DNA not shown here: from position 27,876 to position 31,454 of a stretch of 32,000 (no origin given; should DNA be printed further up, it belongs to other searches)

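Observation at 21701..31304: Split-sensor three-component regulator (PhnD-like lipoprotein, kinase, NarL-type regulator) driving a B-C-A Mo oxidoreductase beside the ars island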

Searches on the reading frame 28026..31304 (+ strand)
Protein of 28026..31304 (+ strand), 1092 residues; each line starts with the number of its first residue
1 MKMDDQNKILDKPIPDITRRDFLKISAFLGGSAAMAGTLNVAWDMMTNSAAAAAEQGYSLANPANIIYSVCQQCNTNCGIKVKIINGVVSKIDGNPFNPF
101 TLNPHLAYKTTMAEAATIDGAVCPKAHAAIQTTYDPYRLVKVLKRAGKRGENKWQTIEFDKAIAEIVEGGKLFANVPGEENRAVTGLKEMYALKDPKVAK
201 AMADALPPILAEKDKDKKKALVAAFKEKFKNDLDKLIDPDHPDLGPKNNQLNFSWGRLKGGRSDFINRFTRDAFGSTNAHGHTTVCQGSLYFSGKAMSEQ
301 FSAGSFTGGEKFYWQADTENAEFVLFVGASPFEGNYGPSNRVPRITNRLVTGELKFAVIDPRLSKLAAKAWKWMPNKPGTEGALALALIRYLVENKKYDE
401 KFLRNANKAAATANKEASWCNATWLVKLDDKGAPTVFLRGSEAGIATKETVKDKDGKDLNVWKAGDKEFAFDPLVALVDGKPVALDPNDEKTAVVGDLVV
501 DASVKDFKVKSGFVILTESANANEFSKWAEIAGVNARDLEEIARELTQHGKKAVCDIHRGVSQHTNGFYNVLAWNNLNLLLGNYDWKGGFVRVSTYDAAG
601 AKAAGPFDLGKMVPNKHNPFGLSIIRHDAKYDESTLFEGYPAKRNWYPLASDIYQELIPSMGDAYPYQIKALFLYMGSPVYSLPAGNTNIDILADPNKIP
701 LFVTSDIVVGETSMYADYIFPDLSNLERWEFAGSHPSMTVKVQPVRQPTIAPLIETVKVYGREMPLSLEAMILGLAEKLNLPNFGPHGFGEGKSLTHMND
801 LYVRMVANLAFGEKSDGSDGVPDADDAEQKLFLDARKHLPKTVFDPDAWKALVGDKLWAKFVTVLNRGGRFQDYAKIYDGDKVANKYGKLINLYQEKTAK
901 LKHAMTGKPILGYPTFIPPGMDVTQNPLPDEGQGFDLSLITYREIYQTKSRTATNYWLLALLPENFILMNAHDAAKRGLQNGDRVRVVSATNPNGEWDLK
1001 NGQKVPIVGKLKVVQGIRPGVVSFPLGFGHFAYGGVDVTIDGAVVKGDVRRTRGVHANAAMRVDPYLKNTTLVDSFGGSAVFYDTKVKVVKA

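Call 3: search_protein_families(library=pfam, proteins=[window:28026-31304:+])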
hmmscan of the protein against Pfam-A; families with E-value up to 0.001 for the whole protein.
window:28026-31304:+ (1092 aa): 3 families
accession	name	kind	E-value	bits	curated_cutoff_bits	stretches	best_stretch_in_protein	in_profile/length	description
PF00384.28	Molybdopterin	-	2.6e-16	60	24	1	305-732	101-320/353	Molybdopterin oxidoreductase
PF01568.27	Molydop_binding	-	7.8e-14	52.1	26.8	1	937-1064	1-98/110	Molydopterin dinucleotide binding domain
PF04879.21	Molybdop_Fe4S4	-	8.6e-05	22.9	22.7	1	68-134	5-54/55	Molybdopterin oxidoreductase Fe4S4 domain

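Call 4: search_protein_families(library=ncbifam, proteins=[window:28026-31304:+])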
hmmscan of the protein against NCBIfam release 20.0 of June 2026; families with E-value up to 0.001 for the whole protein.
window:28026-31304:+ (1092 aa): 19 families
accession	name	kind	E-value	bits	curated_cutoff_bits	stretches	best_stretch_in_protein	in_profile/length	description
NF011567.1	PRK14991.1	equivalog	6e-133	444.7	1750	2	231-1083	203-1013/1022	tetrathionate reductase subunit TtrA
NF012032.0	PRK15488.1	equivalog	4.4e-55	187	694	3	17-168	3-128/759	thiosulfate reductase PhsA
TIGR02166.1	dmsA_ynfE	subfamily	2.5e-41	141.6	777.7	4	17-168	1-134/794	DMSO/selenate family reductase complex A subunit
NF041714.1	arsenate_red_ArrA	equivalog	2.5e-36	125.2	1600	4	407-758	219-554/848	arsenate respiratory reductase molybdopterin-containing subunit ArrA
TIGR01591.1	Fdh-alpha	equivalog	4.1e-29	101.2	666.25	2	520-728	248-440/672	formate dehydrogenase subunit alpha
NF041783.2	mnquin_red_QrcB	equivalog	2.2e-26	92.2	440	3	316-398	198-283/695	menaquinone reductase molybdopterin-binding-like subunit QrcB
TIGR01553.1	formate-DH-alph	equivalog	1.8e-21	75.6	814.2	2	16-168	1-134/1009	formate dehydrogenase-N subunit alpha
TIGR03479.1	DMSO_red_II_alp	subfamily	5.1e-21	74.5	984.75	2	357-988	257-834/913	molybdopterin-dependent oxidoreductase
NF041885.1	selenate_YnfE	exception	2e-20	72.2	1675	2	17-171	3-141/805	selenate/tellurate reductase subunit YnfE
NF011566.1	PRK14990.1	exception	2.2e-20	72.3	1600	2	16-167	13-148/814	dimethylsulfoxide reductase subunit A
NF041884.1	selenate_YnfF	exception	1.8e-17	62.5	1650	1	315-404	206-296/798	selenate/tellurate reductase subunit YnfF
NF047855.1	AssmNtatRedNasC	equivalog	8.7e-17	60.6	1100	1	357-413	213-269/708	assimilatory nitrate reductase catalytic subunit NasC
NF041513.1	formate_DH_Act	exception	8.7e-13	47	1400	1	61-167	37-124/1067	formate dehydrogenase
TIGR00509.1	bisC_fam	subfamily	1.5e-11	43.3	1017.55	1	341-406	192-258/772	molybdopterin guanine dinucleotide-containing S/N-oxide reductase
NF010055.0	PRK13532.1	equivalog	2.8e-09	35.8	904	0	913-990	696-771/830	nitrate reductase catalytic subunit NapA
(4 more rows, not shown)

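Call 7: find_homologous_proteins(query=window:28026-31304:+)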
Query window:28026-31304:+ (1092 aa): 3059 proteins with E <= 0.001 among 8000 candidates; the best 120 are listed.
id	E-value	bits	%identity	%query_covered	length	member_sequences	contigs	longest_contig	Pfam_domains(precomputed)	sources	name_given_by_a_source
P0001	0.0e+0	2318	91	99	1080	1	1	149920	PF00384.28,PF01568.28,PF04879.22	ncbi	-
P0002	0.0e+0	2143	82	100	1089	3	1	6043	PF00384.28,PF01568.28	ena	-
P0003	0.0e+0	2119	82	100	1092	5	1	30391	PF00384.28,PF01568.28,PF04879.22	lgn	-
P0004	0.0e+0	2084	82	99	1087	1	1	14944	PF00384.28,PF01568.28,PF04879.22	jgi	jgi:anaerobic selenocysteine-containing dehydrogenase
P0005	0.0e+0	2053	79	100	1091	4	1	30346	PF00384.28,PF01568.28,PF04879.22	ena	-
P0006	0.0e+0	2051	80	100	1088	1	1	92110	PF00384.28,PF01568.28,PF04879.22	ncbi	-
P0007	0.0e+0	2046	80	99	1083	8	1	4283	PF00384.28,PF01568.28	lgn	-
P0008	0.0e+0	2001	77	100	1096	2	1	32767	PF00384.28,PF01568.28,PF04879.22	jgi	jgi:anaerobic selenocysteine-containing dehydrogenase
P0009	0.0e+0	1995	89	87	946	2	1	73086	PF00384.28,PF04879.22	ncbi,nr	ncbi:MAG: molybdopterin-dependent oxidoreductase, partial [Chloroflexi bacterium]|nr:molybdopterin-d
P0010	0.0e+0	1913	75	100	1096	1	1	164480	PF00384.28,PF01568.28,PF04879.22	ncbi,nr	ncbi:MAG: molybdopterin-dependent oxidoreductase [Chloroflexi bacterium]|nr:molybdopterin-dependent 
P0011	0.0e+0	1862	74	98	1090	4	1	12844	PF00384.28,PF01568.28,PF04879.22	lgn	-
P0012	0.0e+0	1850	72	99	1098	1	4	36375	PF00384.28,PF01568.28,PF04879.22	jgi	jgi:tetrathionate reductase subunit A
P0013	0.0e+0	1837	72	99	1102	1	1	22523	PF00384.28,PF01568.28,PF04879.22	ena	-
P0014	0.0e+0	1836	70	100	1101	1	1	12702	PF00384.28,PF01568.28,PF04879.22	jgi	jgi:tetrathionate reductase subunit A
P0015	0.0e+0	1807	71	99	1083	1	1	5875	PF00384.28,PF01568.28,PF04879.22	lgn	-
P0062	0.0e+0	1547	63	99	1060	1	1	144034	PF00384.28,PF01568.28,PF04879.22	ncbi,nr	ncbi:MAG: molybdopterin-dependent oxidoreductase [Candidatus Rokubacteria bacterium]|nr:molybdopteri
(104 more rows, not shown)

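Call 8: search_solved_structures(query=window:28026-31304:+, max_evalue=0.00001)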
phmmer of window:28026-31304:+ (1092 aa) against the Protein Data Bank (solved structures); distinct sequences matched with E-value up to 0.00001: 26.
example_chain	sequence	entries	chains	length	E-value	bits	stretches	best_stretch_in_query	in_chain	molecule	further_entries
2vpw_A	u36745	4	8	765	8.2e-35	123.3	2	520-758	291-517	THIOSULFATE REDUCTASE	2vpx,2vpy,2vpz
6cz7_A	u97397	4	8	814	4.5e-21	77.8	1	273-394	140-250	ArrA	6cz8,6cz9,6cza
7bkb_D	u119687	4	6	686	1e-11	46.9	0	531-727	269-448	Formate dehydrogenase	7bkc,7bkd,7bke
9vap_A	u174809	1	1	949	3.2e-11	45.2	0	316-405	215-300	Formate dehydrogenase molybdopterin-binding subunit FdhA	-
9t1s_L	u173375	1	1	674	1.1e-09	40.1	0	299-409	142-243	formate dehydrogenase (coenzyme F420)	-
9wxb_B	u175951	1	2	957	1.2e-09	40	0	264-404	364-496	Formate dehydrogenase alpha subunit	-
2e7z_A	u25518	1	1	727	3.1e-09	38.7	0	324-405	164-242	Acetylene hydratase Ahy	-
1kqf_A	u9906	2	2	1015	9.5e-09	37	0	313-411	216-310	FORMATE DEHYDROGENASE, NITRATE-INDUCIBLE, MAJOR SUBUNIT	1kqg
9rjz_A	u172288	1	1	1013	7e-08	34.1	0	296-416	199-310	Formate dehydrogenase, alpha subunit, selenocysteine-containing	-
5e7o_A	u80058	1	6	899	7.9e-08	34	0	316-590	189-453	DMSO reductase family type II enzyme, molybdopterin subunit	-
4ydd_A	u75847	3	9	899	9.6e-08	33.7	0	316-589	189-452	DMSO reductase family type II enzyme, molybdopterin subunit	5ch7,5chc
9rjy_A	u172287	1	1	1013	1.4e-07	33.2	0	295-416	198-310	Formate dehydrogenase, alpha subunit, selenocysteine-containing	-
9qm0_A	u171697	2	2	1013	1.5e-07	33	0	296-416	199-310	Formate dehydrogenase, alpha subunit, selenocysteine-containing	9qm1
7vw6_A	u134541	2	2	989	1.6e-07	33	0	255-405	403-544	Formate dehydrogenase | Tungsten-containing formate dehydrogenase alpha subunit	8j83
7e5z_A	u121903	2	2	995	1.6e-07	32.9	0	255-405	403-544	Formate dehydrogenase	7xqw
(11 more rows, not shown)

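Call 12: find_encoding_contigs(protein=P0001, flank=10000, max_places=2)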
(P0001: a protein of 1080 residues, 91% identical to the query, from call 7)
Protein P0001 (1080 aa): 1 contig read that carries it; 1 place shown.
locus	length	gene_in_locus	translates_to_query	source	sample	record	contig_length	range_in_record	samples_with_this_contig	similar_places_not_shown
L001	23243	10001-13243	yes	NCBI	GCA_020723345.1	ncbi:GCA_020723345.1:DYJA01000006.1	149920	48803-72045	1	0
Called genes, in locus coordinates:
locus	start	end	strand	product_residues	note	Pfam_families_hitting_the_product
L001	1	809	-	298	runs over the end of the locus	-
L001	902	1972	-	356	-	PF01758:SBF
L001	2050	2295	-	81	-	PF13192:Thioredoxin_3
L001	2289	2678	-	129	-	PF01022:HTH_5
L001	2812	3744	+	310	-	PF12974:Phosphonate-bd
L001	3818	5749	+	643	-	PF17203:sCache_3_2, PF00672:HAMP, PF01590:GAF, PF13185:GAF_2, PF13492:GAF_3, PF07730:HisKA_3, PF02518:HATPase_c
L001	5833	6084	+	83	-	-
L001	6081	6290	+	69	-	PF07927:HicA_toxin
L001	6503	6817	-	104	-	PF15731:MqsA_antitoxin (weak)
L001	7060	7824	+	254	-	PF00072:Response_reg, PF00196:GerE, PF08281:Sigma70_r4_2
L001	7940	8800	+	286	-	PF13187:Fer4_9 (faint), PF13237:Fer4_10 (weak), PF13247:Fer4_11, PF12838:Fer4_7 (weak), PF00037:Fer4, PF12797:Fer4_2 (weak), PF12837:Fer4_6, PF13247:Fer4_11, +1 more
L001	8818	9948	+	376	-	PF03916:NrfD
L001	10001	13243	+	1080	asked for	PF04879:Molybdop_Fe4S4 (faint), PF00384:Molybdopterin, PF01568:Molydop_binding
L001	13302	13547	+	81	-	-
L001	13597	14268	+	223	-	PF02663:FmdE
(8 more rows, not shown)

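Call 13: find_encoding_contigs(protein=P0010, flank=10000, max_places=2)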
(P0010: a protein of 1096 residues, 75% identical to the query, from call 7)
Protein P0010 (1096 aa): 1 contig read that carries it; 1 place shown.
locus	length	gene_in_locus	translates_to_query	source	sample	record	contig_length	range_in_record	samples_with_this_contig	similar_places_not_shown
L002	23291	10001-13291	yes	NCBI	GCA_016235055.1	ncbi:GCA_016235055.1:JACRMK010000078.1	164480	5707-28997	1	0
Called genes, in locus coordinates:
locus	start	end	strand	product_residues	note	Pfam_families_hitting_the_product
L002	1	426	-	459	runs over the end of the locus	-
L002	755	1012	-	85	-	PF13192:Thioredoxin_3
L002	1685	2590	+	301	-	PF12974:Phosphonate-bd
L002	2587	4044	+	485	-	PF17203:sCache_3_2, PF00672:HAMP, PF07730:HisKA_3, PF13581:HATPase_c_2 (weak), PF02518:HATPase_c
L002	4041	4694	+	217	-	PF00072:Response_reg, PF08281:Sigma70_r4_2, PF00196:GerE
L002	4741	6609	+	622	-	PF17203:sCache_3_2, PF00672:HAMP, PF13185:GAF_2 (faint), PF07730:HisKA_3, PF13581:HATPase_c_2 (weak), PF02518:HATPase_c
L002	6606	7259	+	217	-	PF00072:Response_reg, PF08281:Sigma70_r4_2 (weak), PF00196:GerE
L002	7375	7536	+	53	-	-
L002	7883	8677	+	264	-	PF13187:Fer4_9 (faint), PF13237:Fer4_10 (faint), PF13247:Fer4_11, PF12838:Fer4_7 (weak), PF12797:Fer4_2 (weak), PF12837:Fer4_6 (weak), PF00037:Fer4 (weak), PF13247:Fer4_11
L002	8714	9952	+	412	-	PF03916:NrfD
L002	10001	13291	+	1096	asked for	PF04879:Molybdop_Fe4S4 (weak), PF00384:Molybdopterin, PF01568:Molydop_binding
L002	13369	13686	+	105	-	PF02627:CMD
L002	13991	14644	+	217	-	PF02663:FmdE, PF01258:zf-dskA_traR (weak)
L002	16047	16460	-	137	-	-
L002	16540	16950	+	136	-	PF13358:DDE_3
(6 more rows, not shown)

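Call 14: find_encoding_contigs(protein=P0062, flank=10000, max_places=2)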
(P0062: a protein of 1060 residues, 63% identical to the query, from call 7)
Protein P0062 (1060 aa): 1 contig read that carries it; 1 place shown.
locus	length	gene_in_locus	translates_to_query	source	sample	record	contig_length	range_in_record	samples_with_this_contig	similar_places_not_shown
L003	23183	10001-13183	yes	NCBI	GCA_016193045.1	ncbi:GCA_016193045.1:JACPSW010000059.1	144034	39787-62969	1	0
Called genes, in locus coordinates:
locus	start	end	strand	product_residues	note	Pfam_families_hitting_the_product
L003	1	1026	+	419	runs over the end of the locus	PF13433:Peripla_BP_5, PF13458:Peripla_BP_6, PF01094:ANF_receptor (weak)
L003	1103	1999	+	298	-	PF02653:BPD_transp_2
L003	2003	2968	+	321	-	PF02653:BPD_transp_2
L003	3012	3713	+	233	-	PF00005:ABC_tran, PF13304:AAA_21 (faint), PF12399:BCA_ABC_TP_C (weak)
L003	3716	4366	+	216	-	PF00005:ABC_tran, PF13304:AAA_21 (faint)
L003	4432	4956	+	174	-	-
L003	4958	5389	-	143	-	PF01042:Ribonuc_L-PSP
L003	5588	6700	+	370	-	PF01758:SBF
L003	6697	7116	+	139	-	PF01451:LMWPc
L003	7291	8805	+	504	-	-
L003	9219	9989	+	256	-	PF13247:Fer4_11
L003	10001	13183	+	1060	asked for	PF04879:Molybdop_Fe4S4 (weak), PF00384:Molybdopterin, PF01568:Molydop_binding (weak)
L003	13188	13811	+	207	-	PF02663:FmdE, PF01258:zf-dskA_traR (weak)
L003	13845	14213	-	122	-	PF04020:Phage_holin_4_2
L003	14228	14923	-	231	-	PF01325:Fe_dep_repress, PF02742:Fe_dep_repr_C, PF04023:FeoA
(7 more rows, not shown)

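Call 19: find_related_loci(query=A1, collection=genome_contigs, flank=10000)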
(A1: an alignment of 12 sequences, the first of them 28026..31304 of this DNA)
Query A1 (1092 aa) in genome_contigs; peptide patterns used: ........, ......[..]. (x = any residue, [..] = any of these).
600 stretches matched a pattern (row limit reached: there are more); 591 encode a relative of the query (tblastn E <= 1e-3); the best 80 are kept; 80 distinct loci.
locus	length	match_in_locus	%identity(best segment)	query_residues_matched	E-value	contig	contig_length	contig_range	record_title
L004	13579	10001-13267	77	6-1092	0e+0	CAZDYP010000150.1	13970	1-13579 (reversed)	MAG TPA_asm: uncultured Anaerolineae bacterium isolate binchicken_co107_438 genome assembly, contig: NODE_10268_length_1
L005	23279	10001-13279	81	1-1092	0e+0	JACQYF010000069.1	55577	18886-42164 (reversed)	MAG: Chloroflexi bacterium isolate NC_groundwater_1534_Pr4_S-0.65um_60_13 SR1-18-Sp65_coassembly_scaffold_1578, whole ge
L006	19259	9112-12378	74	3-1091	0e+0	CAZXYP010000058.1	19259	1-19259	MAG TPA_asm: uncultured Anaerolineales bacterium isolate binchicken_co107_231 genome assembly, contig: NODE_6988_length_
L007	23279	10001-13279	82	1-1092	0e+0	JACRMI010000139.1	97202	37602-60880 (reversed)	MAG: Chloroflexi bacterium isolate NC_groundwater_1903_Pr3_S2p5_53_18 SR2-18-S2p5_coassembly_scaffold_275968, whole geno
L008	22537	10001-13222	68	17-1091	0e+0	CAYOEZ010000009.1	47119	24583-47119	MAG TPA_asm: uncultured Ktedonobacterales bacterium isolate SRP302447_co2_76 genome assembly, contig: NODE_2185_length_4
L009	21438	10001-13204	69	17-1085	0e+0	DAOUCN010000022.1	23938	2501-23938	MAG TPA_asm: Chloroflexota bacterium isolate H81_825 20465, whole genome shotgun sequence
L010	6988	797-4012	65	17-1091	0e+0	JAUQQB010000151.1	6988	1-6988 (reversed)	MAG: Chloroflexota bacterium isolate JZ-3.bins.34.201901 NODE_11205_length_6988_cov_3.768110, whole genome shotgun seque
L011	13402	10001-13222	64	17-1092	0e+0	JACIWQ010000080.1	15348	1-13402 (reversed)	MAG: Thermoflexales bacterium isolate MAG-30 Thermoflexales_E3_bin20_Scaffold_80, whole genome shotgun sequence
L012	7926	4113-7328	65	17-1091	0e+0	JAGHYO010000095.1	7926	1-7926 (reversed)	MAG: Thermoflexus sp. isolate 629H.11 NODE_1564_length_7926_cov_23.505400, whole genome shotgun sequence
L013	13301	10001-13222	63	17-1092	0e+0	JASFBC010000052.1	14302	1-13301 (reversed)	MAG: Anaerolineae bacterium isolate PO_4 k141_208970, whole genome shotgun sequence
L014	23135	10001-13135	63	17-1092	0e+0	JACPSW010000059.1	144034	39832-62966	MAG: Candidatus Rokuibacteriota bacterium isolate NC_groundwater_716_Ag_S-0.2um_69_13 S36_SO-2_scaffold_185127, whole ge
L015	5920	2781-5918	65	17-1065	0e+0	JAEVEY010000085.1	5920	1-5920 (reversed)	MAG: Candidatus Thermoflexus sinensis isolate QQ.bin.28 NODE_13030_length_5920_cov_39.1747, whole genome shotgun sequenc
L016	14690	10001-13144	62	17-1085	0e+0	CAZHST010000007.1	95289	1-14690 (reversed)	MAG TPA_asm: uncultured bacterium isolate binchicken_co30_163 genome assembly, contig: NODE_270_length_95289_cov_18.5405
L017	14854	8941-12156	62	4-1091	0e+0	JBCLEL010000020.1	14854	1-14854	Chloroflexota bacterium isolate SLM_LV1_BS-A02 Node_20_length_14854_cov_82.304087, whole genome shotgun sequence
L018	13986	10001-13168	61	17-1091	0e+0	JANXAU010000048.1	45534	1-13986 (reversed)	MAG: Candidatus Bipolaricaulota bacterium isolate SKYB132 k141_426584, whole genome shotgun sequence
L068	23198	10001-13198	59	16-1091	0e+0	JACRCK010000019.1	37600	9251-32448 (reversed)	MAG: Deltaproteobacteria bacterium isolate NC_groundwater_1644_Pr3_B-0.1um_57_11 SR-2_scaffold_141_201980, whole genome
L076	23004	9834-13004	57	19-1091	0e+0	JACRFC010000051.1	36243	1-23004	MAG: Ignavibacteriales bacterium isolate NC_groundwater_1715_Pr3_B-0.1um_35_24 SR-2_scaffold_141_508447, whole genome sh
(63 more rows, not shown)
